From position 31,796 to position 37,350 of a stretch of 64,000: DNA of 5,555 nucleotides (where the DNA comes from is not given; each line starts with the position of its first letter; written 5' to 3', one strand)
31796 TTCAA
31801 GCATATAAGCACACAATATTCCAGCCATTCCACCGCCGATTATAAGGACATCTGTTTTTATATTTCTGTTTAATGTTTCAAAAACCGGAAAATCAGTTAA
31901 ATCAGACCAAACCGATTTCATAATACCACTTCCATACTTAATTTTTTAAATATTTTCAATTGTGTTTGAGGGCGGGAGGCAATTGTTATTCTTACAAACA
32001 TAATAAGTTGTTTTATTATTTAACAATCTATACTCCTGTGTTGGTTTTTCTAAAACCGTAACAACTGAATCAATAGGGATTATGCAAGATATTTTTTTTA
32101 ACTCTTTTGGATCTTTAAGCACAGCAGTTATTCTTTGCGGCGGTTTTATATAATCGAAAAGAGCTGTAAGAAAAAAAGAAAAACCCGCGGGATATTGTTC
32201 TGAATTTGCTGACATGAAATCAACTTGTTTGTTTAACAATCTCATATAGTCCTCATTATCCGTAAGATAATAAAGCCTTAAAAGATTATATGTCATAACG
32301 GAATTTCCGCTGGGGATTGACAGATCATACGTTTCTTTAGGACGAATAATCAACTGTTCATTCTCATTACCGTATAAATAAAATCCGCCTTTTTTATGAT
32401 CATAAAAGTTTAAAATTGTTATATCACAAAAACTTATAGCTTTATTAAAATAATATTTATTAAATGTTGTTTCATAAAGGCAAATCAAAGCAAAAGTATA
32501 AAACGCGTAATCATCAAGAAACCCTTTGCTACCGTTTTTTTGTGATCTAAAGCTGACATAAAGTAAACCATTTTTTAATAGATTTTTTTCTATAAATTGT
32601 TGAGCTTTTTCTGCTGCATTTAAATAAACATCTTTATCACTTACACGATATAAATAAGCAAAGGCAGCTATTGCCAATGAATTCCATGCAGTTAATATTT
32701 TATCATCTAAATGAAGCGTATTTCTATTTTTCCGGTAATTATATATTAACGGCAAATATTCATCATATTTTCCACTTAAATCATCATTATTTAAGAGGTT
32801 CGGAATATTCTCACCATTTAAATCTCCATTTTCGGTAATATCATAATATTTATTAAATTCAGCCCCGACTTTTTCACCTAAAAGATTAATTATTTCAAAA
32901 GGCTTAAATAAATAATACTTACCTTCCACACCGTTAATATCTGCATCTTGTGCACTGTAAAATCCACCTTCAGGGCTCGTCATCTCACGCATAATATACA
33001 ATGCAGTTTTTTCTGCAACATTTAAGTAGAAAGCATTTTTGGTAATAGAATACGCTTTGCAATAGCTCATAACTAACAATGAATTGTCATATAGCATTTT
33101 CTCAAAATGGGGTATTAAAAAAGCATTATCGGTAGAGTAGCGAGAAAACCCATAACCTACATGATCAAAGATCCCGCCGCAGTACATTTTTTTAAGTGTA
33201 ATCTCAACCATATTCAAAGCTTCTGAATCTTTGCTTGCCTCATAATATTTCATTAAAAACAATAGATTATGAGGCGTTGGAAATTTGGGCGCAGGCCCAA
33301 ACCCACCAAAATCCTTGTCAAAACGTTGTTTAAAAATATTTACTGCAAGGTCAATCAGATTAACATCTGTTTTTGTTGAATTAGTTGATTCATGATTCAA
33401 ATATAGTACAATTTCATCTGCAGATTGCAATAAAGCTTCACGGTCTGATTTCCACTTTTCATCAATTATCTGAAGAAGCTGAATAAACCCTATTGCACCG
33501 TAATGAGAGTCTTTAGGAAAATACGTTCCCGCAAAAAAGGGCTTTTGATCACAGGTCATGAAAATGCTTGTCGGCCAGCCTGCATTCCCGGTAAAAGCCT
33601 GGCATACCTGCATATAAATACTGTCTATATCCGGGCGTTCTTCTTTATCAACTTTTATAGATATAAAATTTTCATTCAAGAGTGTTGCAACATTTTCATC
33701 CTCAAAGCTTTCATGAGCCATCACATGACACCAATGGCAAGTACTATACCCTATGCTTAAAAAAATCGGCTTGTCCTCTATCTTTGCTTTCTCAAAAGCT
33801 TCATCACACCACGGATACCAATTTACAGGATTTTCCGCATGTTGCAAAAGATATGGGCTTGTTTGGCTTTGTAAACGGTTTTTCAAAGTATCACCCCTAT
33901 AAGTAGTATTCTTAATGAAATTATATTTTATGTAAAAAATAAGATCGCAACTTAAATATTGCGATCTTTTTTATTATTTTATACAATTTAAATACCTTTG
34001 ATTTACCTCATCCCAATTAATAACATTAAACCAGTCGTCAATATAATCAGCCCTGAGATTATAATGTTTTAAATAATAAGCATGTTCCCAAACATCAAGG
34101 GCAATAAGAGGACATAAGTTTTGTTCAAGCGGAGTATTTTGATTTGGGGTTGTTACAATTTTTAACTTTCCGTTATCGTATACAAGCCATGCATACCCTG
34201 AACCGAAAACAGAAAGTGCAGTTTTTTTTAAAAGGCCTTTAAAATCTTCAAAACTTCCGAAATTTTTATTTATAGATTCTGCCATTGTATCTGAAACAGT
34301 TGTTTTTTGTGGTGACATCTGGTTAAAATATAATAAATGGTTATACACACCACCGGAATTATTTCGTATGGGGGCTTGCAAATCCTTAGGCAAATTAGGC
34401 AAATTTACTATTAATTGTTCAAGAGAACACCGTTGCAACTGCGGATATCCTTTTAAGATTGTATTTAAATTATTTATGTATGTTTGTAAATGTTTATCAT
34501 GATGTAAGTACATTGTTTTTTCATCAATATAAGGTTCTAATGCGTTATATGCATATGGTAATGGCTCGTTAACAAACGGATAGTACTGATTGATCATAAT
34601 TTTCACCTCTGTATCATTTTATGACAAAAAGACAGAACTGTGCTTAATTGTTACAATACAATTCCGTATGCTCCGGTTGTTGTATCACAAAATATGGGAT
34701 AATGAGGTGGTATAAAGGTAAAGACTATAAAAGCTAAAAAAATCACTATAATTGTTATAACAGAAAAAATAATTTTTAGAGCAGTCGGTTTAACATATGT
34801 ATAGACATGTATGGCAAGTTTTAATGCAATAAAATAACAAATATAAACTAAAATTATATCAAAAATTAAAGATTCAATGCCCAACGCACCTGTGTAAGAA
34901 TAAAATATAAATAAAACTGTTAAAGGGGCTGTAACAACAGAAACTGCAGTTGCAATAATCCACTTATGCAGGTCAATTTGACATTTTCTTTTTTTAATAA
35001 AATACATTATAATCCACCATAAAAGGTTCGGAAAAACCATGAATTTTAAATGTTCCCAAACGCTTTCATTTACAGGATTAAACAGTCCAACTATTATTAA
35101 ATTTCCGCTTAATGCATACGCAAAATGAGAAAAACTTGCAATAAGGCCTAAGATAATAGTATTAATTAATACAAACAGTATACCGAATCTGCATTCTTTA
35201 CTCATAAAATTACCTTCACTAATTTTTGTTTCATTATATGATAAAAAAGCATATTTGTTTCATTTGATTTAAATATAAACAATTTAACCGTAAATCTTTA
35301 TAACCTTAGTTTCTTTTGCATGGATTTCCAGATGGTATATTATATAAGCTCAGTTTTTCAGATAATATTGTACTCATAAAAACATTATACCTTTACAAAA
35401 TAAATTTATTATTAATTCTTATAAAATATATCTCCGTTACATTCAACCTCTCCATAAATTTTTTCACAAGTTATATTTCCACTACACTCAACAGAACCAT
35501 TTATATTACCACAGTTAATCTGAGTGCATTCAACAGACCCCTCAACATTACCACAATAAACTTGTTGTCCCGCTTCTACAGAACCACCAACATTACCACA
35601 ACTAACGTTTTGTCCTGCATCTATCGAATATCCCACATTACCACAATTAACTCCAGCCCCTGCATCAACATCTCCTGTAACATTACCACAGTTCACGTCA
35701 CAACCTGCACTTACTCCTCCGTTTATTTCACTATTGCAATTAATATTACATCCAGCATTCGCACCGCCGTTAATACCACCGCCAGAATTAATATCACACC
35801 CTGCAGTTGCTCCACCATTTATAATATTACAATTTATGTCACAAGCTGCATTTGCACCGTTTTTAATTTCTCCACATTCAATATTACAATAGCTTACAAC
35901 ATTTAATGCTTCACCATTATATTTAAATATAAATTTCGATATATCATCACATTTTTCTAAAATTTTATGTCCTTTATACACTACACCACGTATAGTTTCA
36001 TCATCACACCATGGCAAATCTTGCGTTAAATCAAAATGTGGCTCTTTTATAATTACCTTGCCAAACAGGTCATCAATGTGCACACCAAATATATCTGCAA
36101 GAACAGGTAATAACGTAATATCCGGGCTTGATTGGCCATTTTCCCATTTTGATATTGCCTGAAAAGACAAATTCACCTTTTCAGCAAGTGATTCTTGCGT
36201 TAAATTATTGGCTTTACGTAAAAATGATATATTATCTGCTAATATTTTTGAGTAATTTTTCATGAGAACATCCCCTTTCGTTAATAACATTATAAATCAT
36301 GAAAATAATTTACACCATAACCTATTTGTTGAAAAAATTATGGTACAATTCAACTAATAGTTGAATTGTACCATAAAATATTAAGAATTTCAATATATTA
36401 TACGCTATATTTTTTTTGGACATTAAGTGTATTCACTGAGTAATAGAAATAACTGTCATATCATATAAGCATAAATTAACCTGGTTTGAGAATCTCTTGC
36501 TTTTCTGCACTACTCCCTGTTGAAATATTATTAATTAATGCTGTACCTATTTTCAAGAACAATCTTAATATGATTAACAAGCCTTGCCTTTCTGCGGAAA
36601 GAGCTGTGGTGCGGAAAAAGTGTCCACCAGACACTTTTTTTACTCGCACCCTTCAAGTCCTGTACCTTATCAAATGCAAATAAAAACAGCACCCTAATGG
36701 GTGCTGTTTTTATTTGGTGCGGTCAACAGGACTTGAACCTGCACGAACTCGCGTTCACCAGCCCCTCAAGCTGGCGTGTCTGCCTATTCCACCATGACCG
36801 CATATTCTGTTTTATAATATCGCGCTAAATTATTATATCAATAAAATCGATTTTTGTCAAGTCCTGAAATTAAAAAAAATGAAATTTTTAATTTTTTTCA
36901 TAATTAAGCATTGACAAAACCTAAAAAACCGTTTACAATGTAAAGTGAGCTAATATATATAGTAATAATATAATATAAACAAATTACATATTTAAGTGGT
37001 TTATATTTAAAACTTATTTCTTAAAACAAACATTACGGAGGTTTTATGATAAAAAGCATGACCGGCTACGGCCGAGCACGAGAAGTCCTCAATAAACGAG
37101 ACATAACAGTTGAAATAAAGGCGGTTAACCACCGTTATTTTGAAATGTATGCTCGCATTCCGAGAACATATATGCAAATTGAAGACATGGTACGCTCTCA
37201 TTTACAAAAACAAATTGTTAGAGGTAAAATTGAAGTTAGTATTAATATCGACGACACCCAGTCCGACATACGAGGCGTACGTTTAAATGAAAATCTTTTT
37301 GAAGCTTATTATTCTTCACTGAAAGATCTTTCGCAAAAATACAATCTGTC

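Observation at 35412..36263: XRE-HTH regulator fused to a Cys-rich 15-residue repeat array (possible metal-binding or filament-forming solenoid)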

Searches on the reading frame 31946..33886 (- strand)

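Call 3: search_protein_families(library=pfam, proteins=[window:31946-33886:-], max_evalue=1)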
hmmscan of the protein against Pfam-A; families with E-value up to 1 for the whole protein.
window:31946-33886:- (646 aa): 9 families
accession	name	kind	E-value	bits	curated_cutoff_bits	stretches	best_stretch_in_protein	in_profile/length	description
PF03190.21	Thioredox_DsbH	-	8.4e-77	257.1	27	1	2-161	1-160/163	Protein of unknown function, DUF255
PF13899.12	Thioredoxin_7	-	2.9e-10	40.6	27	1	22-86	1-65/83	Thioredoxin-like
PF06662.19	C5-epim_C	-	3.8e-05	23.7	23.3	2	404-461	33-85/188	D-glucuronyl C5-epimerase C-terminus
PF07470.19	Glyco_hydro_88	-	0.00082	18.9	26.6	1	211-311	38-120/352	Glycosyl Hydrolase Family 88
PF13098.12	Thioredoxin_2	-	0.0088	16.8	27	1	35-86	2-55/104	Thioredoxin-like domain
PF03663.20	Glyco_hydro_76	-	0.011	15.7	25.9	1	402-496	156-257/366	Glycosyl hydrolase family 76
PF07944.18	Beta-AFase-like_GH127_cat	-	0.021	14.3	24.9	0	411-548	136-248/376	Beta-L-arabinofuranosidase, GH127 catalytic domain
PF07221.17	GlcNAc_2-epim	-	0.075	12.7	23.4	0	423-513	103-195/347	N-acylglucosamine 2-epimerase (GlcNAc 2-epimerase)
PF22376.2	PSV_trans_reg_dom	-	0.45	11.4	27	1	578-607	22-51/81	PSV, transcriptional regulator domain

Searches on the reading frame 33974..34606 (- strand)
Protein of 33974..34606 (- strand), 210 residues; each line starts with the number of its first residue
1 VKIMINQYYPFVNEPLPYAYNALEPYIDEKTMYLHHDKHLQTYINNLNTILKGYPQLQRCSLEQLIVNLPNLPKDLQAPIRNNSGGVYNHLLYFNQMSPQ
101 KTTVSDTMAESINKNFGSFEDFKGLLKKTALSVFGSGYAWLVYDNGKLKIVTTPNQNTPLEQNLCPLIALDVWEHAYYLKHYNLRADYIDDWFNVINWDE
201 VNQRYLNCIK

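Call 3: search_protein_families(library=pfam, proteins=[window:33974-34606:-], max_evalue=1)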
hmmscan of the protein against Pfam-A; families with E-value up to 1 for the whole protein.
window:33974-34606:- (210 aa): 2 families
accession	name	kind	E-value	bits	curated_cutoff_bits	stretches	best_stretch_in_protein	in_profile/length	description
PF02777.23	Sod_Fe_C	-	5.8e-38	129.5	20.9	1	106-204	3-102/102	Iron/manganese superoxide dismutases, C-terminal domain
PF00081.27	Sod_Fe_N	-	7.6e-25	87.6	27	1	15-98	6-82/82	Iron/manganese superoxide dismutases, alpha-hairpin domain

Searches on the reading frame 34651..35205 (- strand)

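Call 3: search_protein_families(library=pfam, proteins=[window:34651-35205:-], max_evalue=1)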
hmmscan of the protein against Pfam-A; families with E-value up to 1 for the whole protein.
window:34651-35205:- (184 aa): 1 family
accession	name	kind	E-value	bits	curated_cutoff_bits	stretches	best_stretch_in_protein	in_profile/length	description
PF20122.4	DUF6512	-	2.2e-49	168.4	26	1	12-182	13-181/181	Family of unknown function (DUF6512)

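Call 4: search_protein_families(library=ncbifam, proteins=[window:34651-35205:-], max_evalue=1)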
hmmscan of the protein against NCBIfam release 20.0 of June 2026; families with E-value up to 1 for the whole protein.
window:34651-35205:- (184 aa): 0 families

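Call 69: search_protein_families(library=padloc, proteins=[window:34651-35205:-], max_evalue=0.01)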
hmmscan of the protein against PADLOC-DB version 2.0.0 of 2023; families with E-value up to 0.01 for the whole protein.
window:34651-35205:- (184 aa): 0 families

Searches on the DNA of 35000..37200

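Call 7: search_rna_families(source=window, start=35000, end=37200, threshold=evalue, max_evalue=1)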
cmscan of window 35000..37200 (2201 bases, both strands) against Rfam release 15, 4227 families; matches with E-value up to 1: 8.
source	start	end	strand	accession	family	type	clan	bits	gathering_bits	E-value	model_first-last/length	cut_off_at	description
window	36718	36801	-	RF00005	tRNA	Gene; tRNA;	CL00001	51.8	29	1.1e-09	1-71/71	no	tRNA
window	36653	36735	-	RF04248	MIR7486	Gene; miRNA;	-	28.1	67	0.035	1-87/87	no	MIR7486 microRNA precursor family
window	36530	36715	+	RF00022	GcvB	Gene;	-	23.2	42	0.02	1-204/204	no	GcvB RNA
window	36338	36378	+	RF04127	MIR8007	Gene; miRNA;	-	23.1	195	0.15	1-226/226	no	MIR8007 microRNA precursor family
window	36330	36382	-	RF03476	mir-7360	Gene; miRNA;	-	21.3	47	0.88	1-59/59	no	mir-7360 microRNA precursor family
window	36717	36801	+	RF04354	Plastid-ycf2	Cis-reg;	-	21.2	65.7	0.32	1-75/75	no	Plastid-ycf2 5UTR RNA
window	36660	36719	+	RF02054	STnc420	Gene; sRNA;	-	21.2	70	0.59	1-58/58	no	Salmonella enterica sRNA STnc420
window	36338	36390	+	RF02650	CncR1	Gene; sRNA;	-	20.6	76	0.062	55-116/213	no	Cag non-coding RNA1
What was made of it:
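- Tried and rejected: Rfam finds only the tRNA (call 7).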
